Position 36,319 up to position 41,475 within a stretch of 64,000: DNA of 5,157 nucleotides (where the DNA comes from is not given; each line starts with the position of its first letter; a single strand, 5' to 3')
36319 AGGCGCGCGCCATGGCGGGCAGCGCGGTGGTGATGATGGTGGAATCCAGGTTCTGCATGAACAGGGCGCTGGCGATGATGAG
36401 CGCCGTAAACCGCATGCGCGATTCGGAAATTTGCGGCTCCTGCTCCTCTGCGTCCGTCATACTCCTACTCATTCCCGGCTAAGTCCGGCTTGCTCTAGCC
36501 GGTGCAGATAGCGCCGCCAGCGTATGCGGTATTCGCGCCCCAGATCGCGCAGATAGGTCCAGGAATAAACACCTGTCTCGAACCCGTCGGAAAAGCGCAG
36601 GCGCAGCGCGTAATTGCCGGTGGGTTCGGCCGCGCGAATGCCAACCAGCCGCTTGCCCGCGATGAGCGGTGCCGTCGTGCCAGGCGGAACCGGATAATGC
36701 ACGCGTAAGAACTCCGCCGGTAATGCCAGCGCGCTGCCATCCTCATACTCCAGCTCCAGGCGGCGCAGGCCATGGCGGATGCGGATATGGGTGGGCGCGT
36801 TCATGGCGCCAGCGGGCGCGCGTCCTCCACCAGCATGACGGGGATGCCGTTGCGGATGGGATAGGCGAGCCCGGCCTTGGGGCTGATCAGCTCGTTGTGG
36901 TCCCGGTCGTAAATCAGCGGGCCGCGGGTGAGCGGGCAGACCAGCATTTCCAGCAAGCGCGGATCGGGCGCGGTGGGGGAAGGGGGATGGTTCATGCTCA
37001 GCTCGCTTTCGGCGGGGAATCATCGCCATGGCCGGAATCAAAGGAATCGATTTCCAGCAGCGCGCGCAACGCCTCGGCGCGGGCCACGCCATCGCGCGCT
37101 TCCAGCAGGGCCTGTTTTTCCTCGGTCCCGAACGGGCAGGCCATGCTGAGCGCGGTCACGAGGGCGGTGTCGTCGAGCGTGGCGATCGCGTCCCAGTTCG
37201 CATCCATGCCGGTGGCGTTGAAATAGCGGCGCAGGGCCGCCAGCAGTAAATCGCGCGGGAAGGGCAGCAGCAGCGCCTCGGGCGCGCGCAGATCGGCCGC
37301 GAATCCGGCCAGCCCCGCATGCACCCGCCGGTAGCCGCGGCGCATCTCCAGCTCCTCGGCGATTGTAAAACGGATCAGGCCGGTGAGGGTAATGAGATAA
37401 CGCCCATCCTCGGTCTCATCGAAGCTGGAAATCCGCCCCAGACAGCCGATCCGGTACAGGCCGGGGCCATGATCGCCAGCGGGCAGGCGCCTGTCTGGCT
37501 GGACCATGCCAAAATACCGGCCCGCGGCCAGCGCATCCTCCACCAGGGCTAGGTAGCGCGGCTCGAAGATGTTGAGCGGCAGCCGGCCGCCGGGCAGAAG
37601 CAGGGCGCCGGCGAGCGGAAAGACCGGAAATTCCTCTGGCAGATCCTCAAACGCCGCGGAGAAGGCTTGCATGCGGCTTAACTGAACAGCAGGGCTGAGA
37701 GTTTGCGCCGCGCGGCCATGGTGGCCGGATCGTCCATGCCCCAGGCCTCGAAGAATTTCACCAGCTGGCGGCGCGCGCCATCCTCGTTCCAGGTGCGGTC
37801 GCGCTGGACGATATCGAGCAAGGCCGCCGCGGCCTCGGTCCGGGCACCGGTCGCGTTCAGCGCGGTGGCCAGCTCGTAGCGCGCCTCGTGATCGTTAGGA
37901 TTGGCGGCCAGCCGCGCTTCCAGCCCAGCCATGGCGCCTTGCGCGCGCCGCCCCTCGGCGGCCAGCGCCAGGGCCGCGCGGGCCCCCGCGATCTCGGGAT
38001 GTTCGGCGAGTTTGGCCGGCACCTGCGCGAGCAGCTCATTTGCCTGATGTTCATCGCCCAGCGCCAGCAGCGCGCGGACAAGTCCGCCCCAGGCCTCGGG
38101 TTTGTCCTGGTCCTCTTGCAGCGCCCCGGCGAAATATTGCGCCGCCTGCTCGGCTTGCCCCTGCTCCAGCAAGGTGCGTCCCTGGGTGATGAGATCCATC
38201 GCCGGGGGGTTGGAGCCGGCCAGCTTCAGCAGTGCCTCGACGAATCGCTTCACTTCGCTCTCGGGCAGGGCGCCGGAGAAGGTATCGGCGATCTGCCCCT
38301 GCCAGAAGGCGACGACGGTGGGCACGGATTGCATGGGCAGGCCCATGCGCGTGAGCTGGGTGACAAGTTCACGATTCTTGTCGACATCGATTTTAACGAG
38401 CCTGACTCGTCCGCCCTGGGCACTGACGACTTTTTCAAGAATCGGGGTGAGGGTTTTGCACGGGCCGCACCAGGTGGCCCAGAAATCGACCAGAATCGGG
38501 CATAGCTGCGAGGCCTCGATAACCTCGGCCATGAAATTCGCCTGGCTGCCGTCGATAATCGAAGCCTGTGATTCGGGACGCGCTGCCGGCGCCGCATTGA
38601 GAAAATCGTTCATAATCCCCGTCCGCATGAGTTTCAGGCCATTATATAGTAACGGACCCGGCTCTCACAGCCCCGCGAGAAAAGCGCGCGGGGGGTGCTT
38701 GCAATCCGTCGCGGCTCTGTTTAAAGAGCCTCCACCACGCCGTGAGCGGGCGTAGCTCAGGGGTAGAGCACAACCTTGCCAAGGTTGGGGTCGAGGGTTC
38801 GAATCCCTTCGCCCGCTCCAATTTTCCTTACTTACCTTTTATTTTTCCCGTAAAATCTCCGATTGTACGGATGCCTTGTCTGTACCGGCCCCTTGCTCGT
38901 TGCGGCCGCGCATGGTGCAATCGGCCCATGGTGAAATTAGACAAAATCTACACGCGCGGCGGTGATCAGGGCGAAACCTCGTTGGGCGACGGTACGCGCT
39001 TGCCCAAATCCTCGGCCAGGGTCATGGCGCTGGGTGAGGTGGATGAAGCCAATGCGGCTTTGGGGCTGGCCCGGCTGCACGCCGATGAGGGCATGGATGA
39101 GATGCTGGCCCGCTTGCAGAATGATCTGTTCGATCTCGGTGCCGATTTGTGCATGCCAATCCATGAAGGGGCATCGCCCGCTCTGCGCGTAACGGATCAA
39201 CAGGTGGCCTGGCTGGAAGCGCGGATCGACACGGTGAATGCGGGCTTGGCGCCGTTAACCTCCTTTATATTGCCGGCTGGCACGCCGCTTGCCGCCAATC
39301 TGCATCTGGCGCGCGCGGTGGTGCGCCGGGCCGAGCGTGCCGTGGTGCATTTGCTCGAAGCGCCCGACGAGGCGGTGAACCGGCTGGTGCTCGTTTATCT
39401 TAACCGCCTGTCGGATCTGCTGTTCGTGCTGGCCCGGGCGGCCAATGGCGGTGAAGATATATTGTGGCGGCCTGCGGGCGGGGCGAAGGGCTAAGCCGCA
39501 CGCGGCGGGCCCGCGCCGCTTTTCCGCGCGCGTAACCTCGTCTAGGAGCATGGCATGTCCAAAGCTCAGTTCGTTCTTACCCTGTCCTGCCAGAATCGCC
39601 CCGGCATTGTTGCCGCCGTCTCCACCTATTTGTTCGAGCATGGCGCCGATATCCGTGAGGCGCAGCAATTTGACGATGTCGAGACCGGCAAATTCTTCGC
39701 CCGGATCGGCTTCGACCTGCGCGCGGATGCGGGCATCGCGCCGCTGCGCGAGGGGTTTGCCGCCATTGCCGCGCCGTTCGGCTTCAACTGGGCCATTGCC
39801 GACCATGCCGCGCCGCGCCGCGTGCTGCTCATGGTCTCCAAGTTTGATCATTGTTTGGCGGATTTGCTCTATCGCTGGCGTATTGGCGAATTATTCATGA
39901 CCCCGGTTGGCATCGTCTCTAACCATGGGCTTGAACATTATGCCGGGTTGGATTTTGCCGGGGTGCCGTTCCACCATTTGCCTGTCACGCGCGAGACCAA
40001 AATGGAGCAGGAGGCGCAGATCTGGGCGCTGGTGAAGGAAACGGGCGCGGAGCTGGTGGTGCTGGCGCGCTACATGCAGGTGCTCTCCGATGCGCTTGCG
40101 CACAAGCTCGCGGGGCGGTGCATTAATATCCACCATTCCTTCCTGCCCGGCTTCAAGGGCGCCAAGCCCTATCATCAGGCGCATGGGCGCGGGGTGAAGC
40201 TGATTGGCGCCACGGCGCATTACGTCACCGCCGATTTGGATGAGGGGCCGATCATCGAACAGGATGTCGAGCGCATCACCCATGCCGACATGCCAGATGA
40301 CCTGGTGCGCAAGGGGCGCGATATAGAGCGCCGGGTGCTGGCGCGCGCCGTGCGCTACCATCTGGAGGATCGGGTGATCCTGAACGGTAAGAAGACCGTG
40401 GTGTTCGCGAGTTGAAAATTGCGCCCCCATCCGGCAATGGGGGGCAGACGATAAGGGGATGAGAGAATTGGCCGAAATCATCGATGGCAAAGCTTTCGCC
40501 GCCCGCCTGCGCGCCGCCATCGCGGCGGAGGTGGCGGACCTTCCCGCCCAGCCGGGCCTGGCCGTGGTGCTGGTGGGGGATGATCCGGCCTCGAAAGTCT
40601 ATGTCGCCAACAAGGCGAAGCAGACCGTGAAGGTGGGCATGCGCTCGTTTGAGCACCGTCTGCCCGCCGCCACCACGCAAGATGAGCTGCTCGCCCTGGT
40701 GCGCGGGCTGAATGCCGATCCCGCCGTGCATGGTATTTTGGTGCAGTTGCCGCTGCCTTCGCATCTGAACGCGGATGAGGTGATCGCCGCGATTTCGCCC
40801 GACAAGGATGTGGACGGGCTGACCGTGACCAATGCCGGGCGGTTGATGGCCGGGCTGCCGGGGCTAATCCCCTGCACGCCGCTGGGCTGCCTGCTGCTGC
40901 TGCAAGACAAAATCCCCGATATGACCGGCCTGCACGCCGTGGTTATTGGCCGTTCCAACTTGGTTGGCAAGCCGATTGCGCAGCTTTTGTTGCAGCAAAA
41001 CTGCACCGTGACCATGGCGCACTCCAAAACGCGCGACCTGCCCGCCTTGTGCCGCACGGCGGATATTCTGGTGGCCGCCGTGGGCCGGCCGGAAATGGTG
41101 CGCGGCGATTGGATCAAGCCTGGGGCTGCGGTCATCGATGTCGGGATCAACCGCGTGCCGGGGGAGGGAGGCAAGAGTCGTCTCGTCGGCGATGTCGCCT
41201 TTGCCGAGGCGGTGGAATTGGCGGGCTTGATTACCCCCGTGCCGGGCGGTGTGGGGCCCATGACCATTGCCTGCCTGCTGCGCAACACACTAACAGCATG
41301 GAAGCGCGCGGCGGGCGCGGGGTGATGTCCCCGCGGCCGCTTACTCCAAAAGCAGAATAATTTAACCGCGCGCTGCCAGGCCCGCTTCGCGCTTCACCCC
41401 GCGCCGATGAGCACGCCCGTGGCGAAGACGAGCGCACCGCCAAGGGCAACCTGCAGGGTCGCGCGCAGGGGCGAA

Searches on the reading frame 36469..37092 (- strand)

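Call 19: search_protein_families(library=pfam, proteins=[window:36469-37092:-], max_evalue=0.00001)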
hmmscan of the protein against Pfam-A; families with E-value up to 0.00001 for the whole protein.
window:36469-37092:- (207 aa): 1 family
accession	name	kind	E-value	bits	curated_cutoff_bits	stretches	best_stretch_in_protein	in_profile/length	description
PF06155.17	GBBH-like_N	-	2.1e-15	57.6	22.8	1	104-182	2-85/85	Gamma-butyrobetaine hydroxylase-like, N-terminal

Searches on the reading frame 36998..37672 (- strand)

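Call 19: search_protein_families(library=pfam, proteins=[window:36998-37672:-], max_evalue=0.00001)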
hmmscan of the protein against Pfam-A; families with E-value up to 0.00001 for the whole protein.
window:36998-37672:- (224 aa): 1 family
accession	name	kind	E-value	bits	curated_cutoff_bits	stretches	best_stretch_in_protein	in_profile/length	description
PF02190.22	LON_substr_bdg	-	2.6e-25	90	28.7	1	15-206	2-198/200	ATP-dependent protease La (LON) substrate-binding domain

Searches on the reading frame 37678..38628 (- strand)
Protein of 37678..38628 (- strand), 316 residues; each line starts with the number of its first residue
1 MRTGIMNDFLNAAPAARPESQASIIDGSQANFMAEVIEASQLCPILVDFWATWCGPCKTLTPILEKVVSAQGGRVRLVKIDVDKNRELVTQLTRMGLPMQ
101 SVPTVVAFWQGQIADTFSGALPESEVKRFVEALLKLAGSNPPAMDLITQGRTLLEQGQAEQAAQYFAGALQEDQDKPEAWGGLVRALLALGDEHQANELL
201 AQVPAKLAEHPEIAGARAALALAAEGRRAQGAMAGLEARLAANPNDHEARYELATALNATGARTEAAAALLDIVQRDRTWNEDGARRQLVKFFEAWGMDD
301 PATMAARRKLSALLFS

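Call 19: search_protein_families(library=pfam, proteins=[window:37678-38628:-], max_evalue=0.00001)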
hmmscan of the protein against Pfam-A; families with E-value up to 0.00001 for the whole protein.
window:37678-38628:- (316 aa): 4 families
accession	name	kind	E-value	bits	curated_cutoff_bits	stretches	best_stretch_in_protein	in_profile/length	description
PF14561.12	TPR_20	-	4e-29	101.2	25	1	228-315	3-90/90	Tetratricopeptide repeat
PF00085.26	Thioredoxin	-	1.5e-20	73.6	23.5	1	28-131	6-102/103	Thioredoxin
PF14559.12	TPR_19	-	3.8e-15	56.4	25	1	153-220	1-68/68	Tetratricopeptide repeat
PF13905.12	Thioredoxin_8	-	9.6e-06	26.3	27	0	45-93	4-54/94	Thioredoxin-like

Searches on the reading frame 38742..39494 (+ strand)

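Call 19: search_protein_families(library=pfam, proteins=[window:38742-39494:+], max_evalue=0.00001)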
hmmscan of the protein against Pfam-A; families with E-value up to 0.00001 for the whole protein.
window:38742-39494:+ (250 aa): 1 family
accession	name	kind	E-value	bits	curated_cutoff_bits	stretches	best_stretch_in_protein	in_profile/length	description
PF01923.23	Cob_adeno_trans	-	2.3e-60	204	24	1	69-233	1-170/171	Cobalamin adenosyltransferase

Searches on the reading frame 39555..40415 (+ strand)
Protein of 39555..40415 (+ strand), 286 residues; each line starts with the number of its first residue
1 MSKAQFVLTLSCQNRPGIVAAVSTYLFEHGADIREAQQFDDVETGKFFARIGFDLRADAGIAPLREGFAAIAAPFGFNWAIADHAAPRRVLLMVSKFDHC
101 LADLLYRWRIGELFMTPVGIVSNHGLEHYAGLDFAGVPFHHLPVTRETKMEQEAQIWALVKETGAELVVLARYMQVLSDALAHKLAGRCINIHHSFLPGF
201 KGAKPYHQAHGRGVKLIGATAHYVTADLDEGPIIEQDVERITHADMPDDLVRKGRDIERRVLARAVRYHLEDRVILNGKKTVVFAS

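Call 19: search_protein_families(library=pfam, proteins=[window:39555-40415:+], max_evalue=0.00001)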
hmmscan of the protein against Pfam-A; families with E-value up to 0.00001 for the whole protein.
window:39555-40415:+ (286 aa): 2 families
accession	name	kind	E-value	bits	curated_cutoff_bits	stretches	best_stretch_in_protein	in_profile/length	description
PF00551.24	Formyl_trans_N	-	1.1e-32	113.8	26.1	1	89-266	2-181/181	Formyl transferase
PF01842.31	ACT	-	3.7e-07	30.2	27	1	7-49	2-46/66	ACT domain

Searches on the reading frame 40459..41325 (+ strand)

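Call 19: search_protein_families(library=pfam, proteins=[window:40459-41325:+], max_evalue=0.00001)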
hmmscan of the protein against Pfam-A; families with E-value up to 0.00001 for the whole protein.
window:40459-41325:+ (288 aa): 2 families
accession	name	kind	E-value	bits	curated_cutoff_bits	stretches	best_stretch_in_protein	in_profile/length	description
PF02882.25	THF_DHG_CYH_C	-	4.9e-66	221.4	27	1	124-284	3-159/160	Tetrahydrofolate dehydrogenase/cyclohydrolase, NAD(P)-binding domain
PF00763.28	THF_DHG_CYH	-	3.3e-41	140.6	32.8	1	8-119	1-115/115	Tetrahydrofolate dehydrogenase/cyclohydrolase, catalytic domain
